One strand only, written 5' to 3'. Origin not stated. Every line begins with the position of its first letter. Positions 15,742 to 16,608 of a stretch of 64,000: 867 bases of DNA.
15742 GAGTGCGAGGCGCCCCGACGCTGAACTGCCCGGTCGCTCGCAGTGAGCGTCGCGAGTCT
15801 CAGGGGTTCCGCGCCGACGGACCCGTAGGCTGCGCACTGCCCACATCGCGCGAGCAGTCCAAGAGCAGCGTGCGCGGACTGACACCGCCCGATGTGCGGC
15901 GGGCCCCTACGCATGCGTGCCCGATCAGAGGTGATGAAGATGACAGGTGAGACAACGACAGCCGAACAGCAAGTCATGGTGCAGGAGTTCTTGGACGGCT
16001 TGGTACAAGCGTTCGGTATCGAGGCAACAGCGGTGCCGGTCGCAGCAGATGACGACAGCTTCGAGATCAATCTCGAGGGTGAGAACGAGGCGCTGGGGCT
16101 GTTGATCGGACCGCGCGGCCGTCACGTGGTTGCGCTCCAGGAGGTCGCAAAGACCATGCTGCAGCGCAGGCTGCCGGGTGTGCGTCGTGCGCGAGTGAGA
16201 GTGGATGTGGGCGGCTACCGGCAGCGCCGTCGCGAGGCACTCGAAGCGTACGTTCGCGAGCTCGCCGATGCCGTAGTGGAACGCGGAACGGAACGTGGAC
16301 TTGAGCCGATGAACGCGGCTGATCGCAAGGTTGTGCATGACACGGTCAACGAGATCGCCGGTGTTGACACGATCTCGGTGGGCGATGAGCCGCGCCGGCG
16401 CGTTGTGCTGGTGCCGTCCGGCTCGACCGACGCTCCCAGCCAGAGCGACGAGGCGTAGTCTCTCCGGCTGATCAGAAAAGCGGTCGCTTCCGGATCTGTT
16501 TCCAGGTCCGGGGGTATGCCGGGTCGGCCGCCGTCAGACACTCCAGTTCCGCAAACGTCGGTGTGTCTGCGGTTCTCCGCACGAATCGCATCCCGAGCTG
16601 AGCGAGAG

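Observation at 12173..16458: The conserved jag/khpB gene is split into Jag_N-only and KH+R3H-only ORFs by a two-gene oxygenase insertion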

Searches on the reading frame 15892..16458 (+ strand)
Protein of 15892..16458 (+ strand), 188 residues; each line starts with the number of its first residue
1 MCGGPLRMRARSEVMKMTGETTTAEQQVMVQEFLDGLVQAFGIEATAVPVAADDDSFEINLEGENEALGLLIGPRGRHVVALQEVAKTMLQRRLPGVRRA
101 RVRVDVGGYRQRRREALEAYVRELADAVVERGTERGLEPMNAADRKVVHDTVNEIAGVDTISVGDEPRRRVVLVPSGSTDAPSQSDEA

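Call 3: search_protein_families(library=pfam, proteins=[window:15892-16458:+], max_evalue=0.01)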
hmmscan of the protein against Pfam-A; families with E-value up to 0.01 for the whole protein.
window:15892-16458:+ (188 aa): 2 families
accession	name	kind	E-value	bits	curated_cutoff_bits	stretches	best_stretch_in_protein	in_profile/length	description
PF01424.28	R3H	-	1.2e-13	51.3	26.8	1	115-174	1-59/60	R3H domain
PF13083.13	KH_KhpA-B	-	7.5e-07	29.4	32.1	1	32-93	2-65/73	KhpA/KhpB, KH domain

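Call 4: search_protein_families(library=ncbifam, proteins=[window:15892-16458:+], max_evalue=0.01)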
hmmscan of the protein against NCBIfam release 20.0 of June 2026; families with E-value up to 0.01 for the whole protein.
window:15892-16458:+ (188 aa): 1 family
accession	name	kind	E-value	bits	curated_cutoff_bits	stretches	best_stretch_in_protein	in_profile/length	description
NF041568.1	Jag_EloR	equivalog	2.7e-32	112.4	145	1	25-173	57-201/203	RNA-binding cell elongation regulator Jag/EloR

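Call 5: find_encoding_contigs(protein=window:15892-16458:+, flank=10000, max_places=6)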
Protein window:15892-16458:+ (188 aa): no gene with exactly this product is on record in the collection.

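Call 8: find_homologous_proteins(query=window:15940-16458:+, max_evalue=0.00001)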
Query window:15940-16458:+ (172 aa): 2873 proteins with E <= 0.00001 among 3663 candidates; the best 120 are listed.
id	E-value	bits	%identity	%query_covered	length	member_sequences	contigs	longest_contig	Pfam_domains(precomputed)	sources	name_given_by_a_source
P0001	2.4e-94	332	93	100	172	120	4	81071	PF01424.29,PF13083.14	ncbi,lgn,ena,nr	ncbi:MAG: hypothetical protein OXF65_01485 [Acidimicrobiaceae bacterium]|nr:hypothetical protein [Ac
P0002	1.5e-87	309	91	96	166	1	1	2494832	PF01424.29,PF13083.14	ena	-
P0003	4.5e-87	308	88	100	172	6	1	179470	PF01424.29,PF13083.14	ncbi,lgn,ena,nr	ncbi:MAG: hypothetical protein OXM54_08365 [Acidimicrobiaceae bacterium]|nr:hypothetical protein [Ac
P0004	3.2e-85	302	91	89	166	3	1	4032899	PF01424.29,PF13083.14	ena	-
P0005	1.1e-84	300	90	93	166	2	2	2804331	PF01424.29,PF13083.14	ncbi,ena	-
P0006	3.7e-84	298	90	91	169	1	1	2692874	PF01424.29,PF13083.14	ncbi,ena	-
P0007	2.4e-81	289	84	96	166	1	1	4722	PF01424.29,PF13083.14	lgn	-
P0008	4.9e-81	288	88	93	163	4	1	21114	PF01424.29,PF13083.14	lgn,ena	-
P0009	5.9e-81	288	85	96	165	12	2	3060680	PF01424.29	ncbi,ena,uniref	ncbi:protein jag [Candidatus Poriferisodalis sp.]|uniref:Jag family protein n=1 Tax=Candidatus Porif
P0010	9.6e-81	287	85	96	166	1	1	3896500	PF01424.29,PF13083.14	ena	-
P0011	1.4e-80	287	84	95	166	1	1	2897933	PF01424.29,PF13083.14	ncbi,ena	-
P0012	1.6e-69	251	75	94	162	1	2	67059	PF01424.29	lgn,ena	-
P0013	2.0e-69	251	76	88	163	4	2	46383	PF01424.29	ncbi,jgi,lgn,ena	-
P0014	2.7e-69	250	74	93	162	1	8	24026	PF01424.29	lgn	-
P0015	4.2e-69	250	75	94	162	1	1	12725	PF01424.29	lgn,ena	-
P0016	4.9e-69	249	75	94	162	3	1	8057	PF01424.29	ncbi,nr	ncbi:MAG: R3H domain-containing nucleic acid-binding protein [Actinomycetota bacterium]|nr:R3H domai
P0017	2.8e-68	247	74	95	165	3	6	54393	PF01424.29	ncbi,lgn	-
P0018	5.7e-67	243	73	92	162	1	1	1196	PF01424.29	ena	-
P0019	6.3e-67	242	73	93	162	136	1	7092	PF01424.29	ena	-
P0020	2.1e-66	241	73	91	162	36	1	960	PF01424.29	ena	-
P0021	5.2e-66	239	73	92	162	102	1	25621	PF01424.29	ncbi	-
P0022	6.0e-66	239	73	92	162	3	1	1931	PF01424.29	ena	-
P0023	7.0e-66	239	73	93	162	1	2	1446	PF01424.29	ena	-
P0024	1.8e-65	238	72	92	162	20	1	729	PF01424.29,PF13083.14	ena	-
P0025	2.5e-65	237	72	91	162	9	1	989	PF01424.29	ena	-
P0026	3.5e-65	237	73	92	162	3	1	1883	PF01424.29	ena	-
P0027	8.3e-65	236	74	92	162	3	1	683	PF01424.29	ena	-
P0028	1.9e-64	234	72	92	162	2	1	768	PF01424.29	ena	-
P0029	2.4e-64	234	69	92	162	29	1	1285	PF01424.29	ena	-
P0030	2.7e-64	234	71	91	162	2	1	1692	PF01424.29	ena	-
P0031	4.6e-64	233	72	91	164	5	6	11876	PF01424.29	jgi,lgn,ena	jgi:spoIIIJ-associated protein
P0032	7.3e-64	233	71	91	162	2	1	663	PF01424.29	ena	-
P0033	1.5e-63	231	70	93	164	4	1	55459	PF01424.29,PF13083.14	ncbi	-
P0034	2.4e-63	231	72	92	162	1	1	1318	PF01424.29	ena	-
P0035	4.1e-63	230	69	93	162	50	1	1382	PF01424.29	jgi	jgi:spoIIIJ-associated protein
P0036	4.7e-63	230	70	92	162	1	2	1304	PF01424.29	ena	-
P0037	7.6e-63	229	69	94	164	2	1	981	PF01424.29,PF13083.14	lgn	-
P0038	1.0e-62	229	70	92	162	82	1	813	PF01424.29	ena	-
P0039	8.2e-61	223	67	91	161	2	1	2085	PF01424.29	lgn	-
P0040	1.5e-59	218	65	95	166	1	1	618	PF01424.29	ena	-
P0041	2.1e-59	218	65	92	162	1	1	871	PF01424.29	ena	-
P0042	4.3e-59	217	65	95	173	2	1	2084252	PF01424.29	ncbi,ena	-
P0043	2.4e-58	215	66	95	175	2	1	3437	PF01424.29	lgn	-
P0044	1.4e-57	212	68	93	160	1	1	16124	PF01424.29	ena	-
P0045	1.5e-57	212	68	88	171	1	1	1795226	PF01424.29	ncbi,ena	-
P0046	2.6e-57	211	68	90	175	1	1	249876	PF01424.29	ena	-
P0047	1.0e-56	209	64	91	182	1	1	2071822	PF01424.29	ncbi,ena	-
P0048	2.9e-55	205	65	89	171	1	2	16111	PF01424.29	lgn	-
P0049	3.1e-55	204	88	68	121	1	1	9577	PF13083.14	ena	-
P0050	4.8e-54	201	64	88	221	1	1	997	PF01424.29,PF13083.14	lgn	-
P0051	9.9e-53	196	61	88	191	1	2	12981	PF01424.29,PF13083.14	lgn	-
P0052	1.8e-52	196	64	86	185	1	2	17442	PF01424.29,PF13083.14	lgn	-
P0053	4.0e-50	188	60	92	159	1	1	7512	PF01424.29,PF13083.14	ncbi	-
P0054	6.3e-50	187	60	87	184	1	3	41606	PF01424.29,PF13083.14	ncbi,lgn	-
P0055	8.1e-49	184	58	94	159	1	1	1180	PF01424.29,PF13083.14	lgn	-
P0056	1.7e-48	183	55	99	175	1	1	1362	PF01424.29,PF13083.14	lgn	-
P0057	2.4e-48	182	54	100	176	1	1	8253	PF01424.29,PF13083.14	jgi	jgi:spoIIIJ-associated protein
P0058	8.3e-48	180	58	91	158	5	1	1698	PF01424.29,PF13083.14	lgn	-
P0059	9.9e-48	180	57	92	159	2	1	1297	PF01424.29,PF13083.14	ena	-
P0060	5.5e-47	178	56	91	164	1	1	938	PF01424.29,PF13083.14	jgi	-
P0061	5.9e-47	178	57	90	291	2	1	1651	PF01424.29,PF13083.14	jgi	jgi:spoIIIJ-associated protein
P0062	6.5e-47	177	52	98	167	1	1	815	PF01424.29,PF13083.14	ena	-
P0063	1.2e-46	177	58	86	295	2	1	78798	PF01424.29,PF14804.12,PF13083.14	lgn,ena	-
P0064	1.3e-46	176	56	92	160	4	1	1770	PF01424.29,PF13083.14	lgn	-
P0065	1.4e-46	176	57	93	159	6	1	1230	PF01424.29,PF13083.14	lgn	-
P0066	4.3e-46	175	58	85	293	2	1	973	PF01424.29,PF14804.12,PF13083.14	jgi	jgi:spoIIIJ-associated protein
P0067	4.4e-46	175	58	85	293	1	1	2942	PF01424.29,PF14804.12,PF13083.14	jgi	jgi:spoIIIJ-associated protein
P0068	5.6e-46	174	56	92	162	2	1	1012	PF01424.29,PF13083.14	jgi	jgi:spoIIIJ-associated protein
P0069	5.8e-46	174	56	85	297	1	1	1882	PF01424.29,PF14804.12,PF13083.14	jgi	jgi:spoIIIJ-associated protein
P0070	7.9e-46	174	57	86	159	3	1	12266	PF01424.29,PF13083.14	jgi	jgi:spoIIIJ-associated protein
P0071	9.5e-46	174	59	85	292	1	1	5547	PF01424.29,PF14804.12,PF13083.14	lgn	-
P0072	1.1e-45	173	57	94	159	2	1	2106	PF01424.29,PF13083.14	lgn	-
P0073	1.1e-45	173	55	93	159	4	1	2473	PF01424.29,PF13083.14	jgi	jgi:spoIIIJ-associated protein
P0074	1.3e-45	173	55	86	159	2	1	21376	PF01424.29,PF13083.14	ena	-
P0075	1.4e-45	173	57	88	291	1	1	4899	PF01424.29,PF14804.12,PF13083.14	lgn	-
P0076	1.5e-45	173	52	94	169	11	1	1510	PF01424.29,PF13083.14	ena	-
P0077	1.5e-45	173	57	85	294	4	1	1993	PF01424.29,PF14804.12,PF13083.14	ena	-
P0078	1.6e-45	173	56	91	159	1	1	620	PF01424.29,PF13083.14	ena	-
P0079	1.6e-45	173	56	88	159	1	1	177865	PF01424.29,PF13083.14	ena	-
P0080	1.7e-45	173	58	85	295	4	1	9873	PF01424.29,PF14804.12,PF13083.14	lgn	-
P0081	2.2e-45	172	53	92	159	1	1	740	PF01424.29,PF13083.14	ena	-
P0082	2.4e-45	172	55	92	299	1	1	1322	PF01424.29,PF14804.12,PF13083.14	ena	-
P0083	2.6e-45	172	54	92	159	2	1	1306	PF01424.29,PF13083.14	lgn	-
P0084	2.6e-45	172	55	93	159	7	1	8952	PF01424.29,PF13083.14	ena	-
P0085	2.7e-45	172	52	95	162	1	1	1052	PF01424.29,PF13083.14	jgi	jgi:spoIIIJ-associated protein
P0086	2.8e-45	172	53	93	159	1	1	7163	PF01424.29,PF13083.14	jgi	jgi:spoIIIJ-associated protein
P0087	3.1e-45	172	57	86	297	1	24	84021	PF01424.29,PF14804.12,PF13083.14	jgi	jgi:spoIIIJ-associated protein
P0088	3.2e-45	172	56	88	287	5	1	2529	PF01424.29,PF14804.12,PF13083.14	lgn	-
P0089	3.5e-45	172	58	86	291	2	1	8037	PF01424.29,PF14804.12,PF13083.14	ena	-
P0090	3.7e-45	172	57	87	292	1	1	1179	PF01424.29,PF14804.12,PF13083.14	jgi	jgi:spoIIIJ-associated protein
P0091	3.9e-45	172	57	86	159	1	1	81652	PF01424.29,PF13083.14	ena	-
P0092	5.4e-45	171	55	92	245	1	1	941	PF01424.29,PF13083.14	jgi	jgi:spoIIIJ-associated protein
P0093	5.7e-45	171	55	91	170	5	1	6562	PF01424.29,PF13083.14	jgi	jgi:spoIIIJ-associated protein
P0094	6.0e-45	171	54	93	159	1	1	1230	PF01424.29,PF13083.14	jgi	jgi:spoIIIJ-associated protein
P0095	6.2e-45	171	55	88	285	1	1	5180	PF01424.29,PF14804.12,PF13083.14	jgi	jgi:spoIIIJ-associated protein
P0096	6.3e-45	171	55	88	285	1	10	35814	PF01424.29,PF14804.12,PF13083.14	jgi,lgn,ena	jgi:spoIIIJ-associated protein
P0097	6.6e-45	171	54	88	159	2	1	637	PF01424.29,PF13083.14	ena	-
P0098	6.7e-45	171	54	93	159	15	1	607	PF01424.29,PF13083.14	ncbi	-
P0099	7.1e-45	171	53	92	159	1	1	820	PF01424.29,PF13083.14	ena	-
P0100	7.4e-45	171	58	85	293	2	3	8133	PF01424.29,PF14804.12,PF13083.14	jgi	jgi:spoIIIJ-associated protein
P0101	7.9e-45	171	55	88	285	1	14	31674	PF01424.29,PF14804.12,PF13083.14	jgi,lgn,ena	jgi:spoIIIJ-associated protein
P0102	8.0e-45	171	53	91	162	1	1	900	PF01424.29,PF13083.14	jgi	jgi:spoIIIJ-associated protein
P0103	8.8e-45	171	53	92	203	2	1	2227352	PF01424.29,PF13083.14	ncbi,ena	-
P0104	1.0e-44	170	57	86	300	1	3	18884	PF01424.29,PF14804.12,PF13083.14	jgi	jgi:spoIIIJ-associated protein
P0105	1.1e-44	170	56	93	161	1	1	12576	PF01424.29,PF13083.14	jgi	jgi:spoIIIJ-associated protein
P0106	1.2e-44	170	53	93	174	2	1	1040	PF01424.29,PF13083.14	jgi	jgi:spoIIIJ-associated protein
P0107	1.4e-44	170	56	85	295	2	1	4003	PF01424.29,PF14804.12,PF13083.14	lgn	-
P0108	1.5e-44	170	55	86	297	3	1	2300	PF01424.29,PF14804.12,PF13083.14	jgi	jgi:spoIIIJ-associated protein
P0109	1.5e-44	170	52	93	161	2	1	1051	PF01424.29,PF13083.14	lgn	-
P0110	1.6e-44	170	55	93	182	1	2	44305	PF01424.29,PF13083.14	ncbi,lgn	ncbi:MAG: protein jag [Acidimicrobiales bacterium]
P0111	1.7e-44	170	56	86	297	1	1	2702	PF01424.29,PF14804.12,PF13083.14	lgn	-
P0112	1.7e-44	170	56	87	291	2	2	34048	PF01424.29,PF14804.12,PF13083.14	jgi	jgi:spoIIIJ-associated protein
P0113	1.8e-44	170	53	93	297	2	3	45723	PF01424.29,PF14804.12,PF13083.14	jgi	-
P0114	1.9e-44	169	55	91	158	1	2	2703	PF01424.29,PF13083.14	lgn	-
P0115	2.0e-44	169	56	87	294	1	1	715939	PF01424.29,PF14804.12,PF13083.14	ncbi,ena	-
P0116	2.4e-44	169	56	86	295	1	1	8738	PF01424.29,PF14804.12,PF13083.14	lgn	-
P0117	2.5e-44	169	55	86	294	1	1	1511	PF01424.29,PF14804.12,PF13083.14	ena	-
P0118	2.5e-44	169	55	86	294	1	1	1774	PF01424.29,PF14804.12,PF13083.14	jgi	jgi:spoIIIJ-associated protein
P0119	2.6e-44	169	55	86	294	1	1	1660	PF01424.29,PF14804.12,PF13083.14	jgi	-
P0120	2.6e-44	169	55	86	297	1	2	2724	PF01424.29,PF14804.12,PF13083.14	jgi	jgi:spoIIIJ-associated protein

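Call 9: find_encoding_contigs(protein=P0001, flank=10000, max_places=3)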
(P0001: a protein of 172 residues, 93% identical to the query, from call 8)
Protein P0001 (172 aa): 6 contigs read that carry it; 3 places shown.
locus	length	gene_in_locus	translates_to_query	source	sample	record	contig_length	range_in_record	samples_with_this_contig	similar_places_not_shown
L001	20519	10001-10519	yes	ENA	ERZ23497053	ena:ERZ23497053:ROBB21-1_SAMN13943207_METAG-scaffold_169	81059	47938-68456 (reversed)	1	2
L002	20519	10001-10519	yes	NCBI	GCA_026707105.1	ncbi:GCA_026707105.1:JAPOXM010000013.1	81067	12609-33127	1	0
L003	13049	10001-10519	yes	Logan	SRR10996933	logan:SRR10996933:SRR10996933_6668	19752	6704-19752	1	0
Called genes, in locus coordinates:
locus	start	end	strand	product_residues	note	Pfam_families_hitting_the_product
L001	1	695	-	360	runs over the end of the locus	PF02463:SMC_N, PF13175:AAA_15, PF13476:AAA_23, PF13304:AAA_21 (faint)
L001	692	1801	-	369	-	PF00712:DNA_pol3_beta, PF02767:DNA_pol3_beta_2, PF02768:DNA_pol3_beta_3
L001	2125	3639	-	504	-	PF11638:DnaA_N, PF00308:Bac_DnaA, PF08299:Bac_DnaA_C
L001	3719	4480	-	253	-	-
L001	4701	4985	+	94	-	PF01809:YidD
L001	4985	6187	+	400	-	PF02096:60KD_IMP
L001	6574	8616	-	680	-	PF05719:GPP34, PF00067:p450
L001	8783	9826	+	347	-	PF00355:Rieske, PF19298:KshA_C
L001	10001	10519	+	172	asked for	PF13083:KH_KhpA-B (weak), PF01424:R3H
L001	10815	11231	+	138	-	-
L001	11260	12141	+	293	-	PF00142:Fer4_NifH (weak), PF01656:CbiA, PF02374:ArsA_ATPase (weak), PF09140:MipZ, PF10609:ParA, PF13614:AAA_31, PF06564:CBP_BcsQ (weak)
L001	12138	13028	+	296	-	PF02195:ParB_N, PF17762:HTH_ParB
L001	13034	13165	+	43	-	-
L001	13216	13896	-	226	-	PF01471:PG_binding_1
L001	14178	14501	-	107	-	PF00085:Thioredoxin, PF14595:Thioredoxin_9, PF13098:Thioredoxin_2, PF13905:Thioredoxin_8 (weak), PF07689:KaiB (weak)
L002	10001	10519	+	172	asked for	PF13083:KH_KhpA-B (weak), PF01424:R3H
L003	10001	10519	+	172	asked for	PF13083:KH_KhpA-B (weak), PF01424:R3H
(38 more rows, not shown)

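Call 10: find_encoding_contigs(protein=P0009, flank=10000, max_places=3)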
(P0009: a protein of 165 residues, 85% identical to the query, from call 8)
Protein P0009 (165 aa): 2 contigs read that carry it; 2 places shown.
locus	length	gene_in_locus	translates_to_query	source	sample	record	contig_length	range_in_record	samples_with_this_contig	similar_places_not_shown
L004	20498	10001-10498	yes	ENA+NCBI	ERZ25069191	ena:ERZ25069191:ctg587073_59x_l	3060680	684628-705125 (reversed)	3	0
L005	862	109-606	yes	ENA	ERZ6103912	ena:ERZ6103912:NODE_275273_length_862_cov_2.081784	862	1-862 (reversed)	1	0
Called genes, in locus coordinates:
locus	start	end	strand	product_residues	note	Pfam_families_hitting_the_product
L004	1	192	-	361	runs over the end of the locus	PF02463:SMC_N, PF13175:AAA_15, PF13476:AAA_23 (weak), PF13304:AAA_21 (faint), PF13558:SbcC_Walker_B (faint)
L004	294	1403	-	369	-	PF00712:DNA_pol3_beta, PF02767:DNA_pol3_beta_2, PF02768:DNA_pol3_beta_3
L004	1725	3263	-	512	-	PF11638:DnaA_N, PF00308:Bac_DnaA, PF00004:AAA (faint), PF08299:Bac_DnaA_C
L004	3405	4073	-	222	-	-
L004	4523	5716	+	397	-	PF02096:60KD_IMP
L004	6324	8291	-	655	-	PF05719:GPP34, PF00067:p450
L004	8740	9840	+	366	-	PF00355:Rieske, PF19298:KshA_C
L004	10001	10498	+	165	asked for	PF01424:R3H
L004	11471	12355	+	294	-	PF00142:Fer4_NifH (faint), PF01656:CbiA, PF02374:ArsA_ATPase (weak), PF06564:CBP_BcsQ (faint), PF09140:MipZ, PF10609:ParA, PF13614:AAA_31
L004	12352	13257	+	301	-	PF02195:ParB_N, PF17762:HTH_ParB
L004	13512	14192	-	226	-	PF01471:PG_binding_1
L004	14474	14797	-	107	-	PF00085:Thioredoxin, PF14595:Thioredoxin_9, PF13098:Thioredoxin_2, PF13905:Thioredoxin_8 (faint), PF07689:KaiB (weak)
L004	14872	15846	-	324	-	PF00890:FAD_binding_2 (weak), PF01266:DAO (faint), PF01494:FAD_binding_3 (faint), PF01946:Thi4 (faint), PF03486:HI0933_like (faint), PF07992:Pyr_redox_2, PF13738:Pyr_redox_3, PF00070:Pyr_redox, +2 more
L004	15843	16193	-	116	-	-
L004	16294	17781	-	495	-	-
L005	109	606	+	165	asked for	PF01424:R3H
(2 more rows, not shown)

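Call 11: find_encoding_contigs(protein=P0013, flank=10000, max_places=3)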
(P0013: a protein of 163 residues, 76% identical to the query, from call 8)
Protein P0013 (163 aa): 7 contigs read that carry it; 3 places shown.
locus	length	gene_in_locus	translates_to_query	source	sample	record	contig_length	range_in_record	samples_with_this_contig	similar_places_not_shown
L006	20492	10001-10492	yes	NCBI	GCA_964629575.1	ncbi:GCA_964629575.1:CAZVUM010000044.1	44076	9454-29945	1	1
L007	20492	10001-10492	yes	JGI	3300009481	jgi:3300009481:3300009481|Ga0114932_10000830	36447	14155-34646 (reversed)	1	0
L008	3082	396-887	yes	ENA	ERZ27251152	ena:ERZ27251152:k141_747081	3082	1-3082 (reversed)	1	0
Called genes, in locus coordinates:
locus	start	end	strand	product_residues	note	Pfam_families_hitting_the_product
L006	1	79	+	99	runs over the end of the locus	-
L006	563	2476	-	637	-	PF02518:HATPase_c, PF00204:DNA_gyraseB, PF01751:Toprim, PF00986:DNA_gyraseB_C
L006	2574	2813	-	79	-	PF05258:DciA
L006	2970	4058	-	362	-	PF02463:SMC_N, PF13175:AAA_15 (weak), PF13476:AAA_23, PF13304:AAA_21 (weak)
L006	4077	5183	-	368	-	PF00712:DNA_pol3_beta, PF02767:DNA_pol3_beta_2, PF02768:DNA_pol3_beta_3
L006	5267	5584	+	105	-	-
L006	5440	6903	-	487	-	PF11638:DnaA_N, PF00308:Bac_DnaA, PF08299:Bac_DnaA_C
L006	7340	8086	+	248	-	-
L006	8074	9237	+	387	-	PF02096:60KD_IMP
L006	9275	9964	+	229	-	-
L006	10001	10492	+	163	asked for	PF01424:R3H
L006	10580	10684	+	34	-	-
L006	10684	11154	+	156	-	PF02527:GidB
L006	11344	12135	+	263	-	PF00142:Fer4_NifH (weak), PF01656:CbiA, PF02374:ArsA_ATPase (faint), PF06564:CBP_BcsQ, PF09140:MipZ (weak), PF10609:ParA, PF13614:AAA_31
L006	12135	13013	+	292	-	PF02195:ParB_N, PF17762:HTH_ParB, PF23552:ParB_C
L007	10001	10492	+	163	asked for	PF01424:R3H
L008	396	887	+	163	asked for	PF01424:R3H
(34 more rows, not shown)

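Call 18: find_related_loci(query=A1, collection=genome_contigs, flank=6000)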
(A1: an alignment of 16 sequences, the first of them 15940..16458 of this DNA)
Query A1 (172 aa) in genome_contigs; peptide patterns used: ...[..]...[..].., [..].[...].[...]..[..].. (x = any residue, [..] = any of these).
599 stretches matched a pattern (row limit reached: there are more); 573 encode a relative of the query (tblastn E <= 1e-3); the best 80 are kept; 80 distinct loci.
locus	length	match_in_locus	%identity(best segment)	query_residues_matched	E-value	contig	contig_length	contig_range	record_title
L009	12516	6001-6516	98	1-172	7e-108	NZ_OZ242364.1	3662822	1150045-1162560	MAG: Candidatus Poriferisodalis sp. isolate 2febaba2-4622-4e12-8385-2b6dc91ccad4 chromosome 1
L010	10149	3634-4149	93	1-172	3e-101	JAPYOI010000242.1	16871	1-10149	MAG: Candidatus Poriferisodalis multihospitum isolate m_rhlh10 Seq242, whole genome shotgun sequence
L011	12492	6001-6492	94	1-164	9e-97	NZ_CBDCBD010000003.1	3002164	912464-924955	MAG: Candidatus Poriferisodalis sp. isolate 6a24a2a4-787d-444e-805d-677bc1c4d3e8 contig_3, whole genome shotgun sequence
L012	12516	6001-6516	93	1-172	3e-93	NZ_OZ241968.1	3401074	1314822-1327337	MAG: Candidatus Poriferisodalis sp. isolate 67ffa02b-fce9-41a2-8c8f-8bb7e9cfcd4a chromosome 1, complete sequence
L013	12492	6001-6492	95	1-164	3e-91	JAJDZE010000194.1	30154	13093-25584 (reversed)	MAG: Acidimicrobiia bacterium isolate jk18x40bins.18 k141_1123742, whole genome shotgun sequence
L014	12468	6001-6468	92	10-165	7e-91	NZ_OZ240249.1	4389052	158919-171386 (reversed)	MAG: Candidatus Poriferisodalis sp. isolate 28e7fe26-1565-4c76-bd7c-ff92479b411d chromosome 1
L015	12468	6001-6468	92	10-165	1e-90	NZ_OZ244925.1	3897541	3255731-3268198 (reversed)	MAG: Candidatus Poriferisodalis sp. isolate d42d1f9b-a66b-4d33-9477-cfa42e4046ee chromosome 1, complete sequence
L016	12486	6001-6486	94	1-162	3e-90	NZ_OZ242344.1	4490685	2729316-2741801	MAG: Candidatus Poriferisodalis sp. isolate 8d09cab2-a5e3-4315-8558-28a0e2063156 chromosome 1, complete sequence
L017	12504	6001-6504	92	1-168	5e-90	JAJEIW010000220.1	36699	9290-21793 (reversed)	MAG: Acidimicrobiia bacterium isolate p16x63bins.71 k141_65652, whole genome shotgun sequence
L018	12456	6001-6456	93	13-164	2e-89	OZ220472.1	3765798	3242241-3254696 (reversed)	MAG: Acidimicrobiales bacterium isolate 50d9dbc7-b9bb-4ef4-8b8a-a1bf32c38d06 genome assembly, chromosome: 1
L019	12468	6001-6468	91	10-165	2e-89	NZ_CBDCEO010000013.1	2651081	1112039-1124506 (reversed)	MAG: Candidatus Poriferisodalis sp. isolate aea9684f-d56c-4337-aaed-9a8a14d8382b contig_13, whole genome shotgun sequenc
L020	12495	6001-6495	85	1-165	5e-89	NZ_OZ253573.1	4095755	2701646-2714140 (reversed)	MAG: Candidatus Poriferisodalis sp. isolate 9d14b9c2-42ee-4ee7-bd75-182aadf7d47b chromosome 1, complete sequence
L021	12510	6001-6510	90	1-170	3e-89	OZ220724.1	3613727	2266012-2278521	MAG: Acidimicrobiales bacterium isolate 2ecf3f36-bb12-4e02-a4a9-b25c11871a57 genome assembly, chromosome: 1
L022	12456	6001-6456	93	13-164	4e-89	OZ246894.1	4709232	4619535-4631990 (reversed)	MAG: Acidimicrobiales bacterium isolate 168846d3-da31-4246-9ed1-ce7448191819 genome assembly, chromosome: 1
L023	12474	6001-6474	97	1-158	2e-88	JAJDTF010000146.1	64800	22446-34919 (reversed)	MAG: Acidimicrobiia bacterium isolate jk18x11bins.54 k141_1448278, whole genome shotgun sequence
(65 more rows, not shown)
